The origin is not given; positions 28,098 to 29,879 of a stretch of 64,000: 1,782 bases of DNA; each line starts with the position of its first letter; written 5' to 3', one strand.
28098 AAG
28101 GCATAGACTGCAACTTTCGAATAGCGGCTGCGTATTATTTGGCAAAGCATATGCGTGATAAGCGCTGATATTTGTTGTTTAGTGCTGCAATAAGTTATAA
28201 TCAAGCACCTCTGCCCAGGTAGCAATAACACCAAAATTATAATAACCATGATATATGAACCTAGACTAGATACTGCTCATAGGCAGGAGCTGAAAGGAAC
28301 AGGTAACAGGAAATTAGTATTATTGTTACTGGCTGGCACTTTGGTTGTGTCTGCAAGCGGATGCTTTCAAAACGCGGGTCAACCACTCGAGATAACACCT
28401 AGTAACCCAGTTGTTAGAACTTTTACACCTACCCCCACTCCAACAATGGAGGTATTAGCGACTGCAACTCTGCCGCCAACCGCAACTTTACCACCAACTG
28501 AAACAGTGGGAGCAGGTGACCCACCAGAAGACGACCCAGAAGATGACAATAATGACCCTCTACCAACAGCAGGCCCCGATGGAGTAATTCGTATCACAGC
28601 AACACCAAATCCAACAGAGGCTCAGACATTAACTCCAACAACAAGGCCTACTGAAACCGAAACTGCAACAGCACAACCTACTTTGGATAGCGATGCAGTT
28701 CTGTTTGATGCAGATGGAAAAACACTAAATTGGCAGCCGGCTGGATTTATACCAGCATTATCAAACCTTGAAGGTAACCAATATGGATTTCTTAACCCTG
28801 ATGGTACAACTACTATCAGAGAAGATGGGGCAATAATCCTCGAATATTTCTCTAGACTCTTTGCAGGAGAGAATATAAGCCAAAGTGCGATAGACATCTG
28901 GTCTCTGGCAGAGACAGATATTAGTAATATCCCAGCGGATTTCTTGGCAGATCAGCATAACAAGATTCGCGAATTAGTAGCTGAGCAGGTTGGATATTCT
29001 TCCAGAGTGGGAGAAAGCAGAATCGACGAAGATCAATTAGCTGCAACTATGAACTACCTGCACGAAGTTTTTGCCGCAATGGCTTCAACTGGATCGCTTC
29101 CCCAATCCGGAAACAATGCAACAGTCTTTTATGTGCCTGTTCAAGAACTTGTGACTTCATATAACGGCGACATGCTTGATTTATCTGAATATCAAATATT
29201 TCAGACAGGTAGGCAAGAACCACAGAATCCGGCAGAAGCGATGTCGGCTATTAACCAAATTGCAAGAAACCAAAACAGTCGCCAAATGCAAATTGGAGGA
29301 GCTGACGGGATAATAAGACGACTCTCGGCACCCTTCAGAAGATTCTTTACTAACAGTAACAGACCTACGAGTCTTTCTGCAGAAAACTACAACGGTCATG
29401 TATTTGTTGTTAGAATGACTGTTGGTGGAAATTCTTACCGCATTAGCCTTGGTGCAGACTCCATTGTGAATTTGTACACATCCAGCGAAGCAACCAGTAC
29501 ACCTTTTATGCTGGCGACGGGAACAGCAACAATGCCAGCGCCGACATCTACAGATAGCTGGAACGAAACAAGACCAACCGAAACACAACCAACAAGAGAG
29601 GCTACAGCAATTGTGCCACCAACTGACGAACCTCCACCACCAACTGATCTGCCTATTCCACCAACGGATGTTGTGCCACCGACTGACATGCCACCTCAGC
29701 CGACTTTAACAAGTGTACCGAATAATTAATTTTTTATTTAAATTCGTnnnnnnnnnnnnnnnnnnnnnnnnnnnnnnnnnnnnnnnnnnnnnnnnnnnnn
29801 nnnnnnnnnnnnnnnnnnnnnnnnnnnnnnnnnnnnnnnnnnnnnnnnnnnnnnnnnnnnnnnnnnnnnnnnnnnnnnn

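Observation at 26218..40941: About 15-kb cell-surface glycosylation locus with two paralogous GT-C-like membrane proteins and candidate glycoprotein substrates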

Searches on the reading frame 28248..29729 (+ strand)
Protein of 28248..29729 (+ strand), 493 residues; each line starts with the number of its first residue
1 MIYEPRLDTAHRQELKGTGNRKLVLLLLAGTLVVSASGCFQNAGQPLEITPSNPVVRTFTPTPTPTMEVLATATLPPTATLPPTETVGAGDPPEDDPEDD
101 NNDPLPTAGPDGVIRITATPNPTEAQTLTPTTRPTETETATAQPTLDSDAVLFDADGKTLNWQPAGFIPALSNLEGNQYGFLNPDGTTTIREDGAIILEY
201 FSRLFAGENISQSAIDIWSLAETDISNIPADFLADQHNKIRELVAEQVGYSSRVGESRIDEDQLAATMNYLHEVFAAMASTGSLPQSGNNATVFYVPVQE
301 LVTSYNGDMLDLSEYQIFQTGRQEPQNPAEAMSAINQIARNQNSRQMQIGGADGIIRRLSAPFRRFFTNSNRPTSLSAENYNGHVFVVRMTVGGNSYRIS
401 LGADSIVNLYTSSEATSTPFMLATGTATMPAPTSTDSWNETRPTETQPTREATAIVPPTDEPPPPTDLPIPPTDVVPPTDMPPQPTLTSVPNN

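Call 4: search_protein_families(library=pfam, proteins=[window:28248-29729:+], max_evalue=0.1)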
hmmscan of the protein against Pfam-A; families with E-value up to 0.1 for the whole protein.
window:28248-29729:+ (493 aa): 0 families

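Call 9: search_protein_families(library=ncbifam, proteins=[window:28248-29729:+], max_evalue=0.01)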
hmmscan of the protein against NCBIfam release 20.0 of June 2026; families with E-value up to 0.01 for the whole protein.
window:28248-29729:+ (493 aa): 0 families
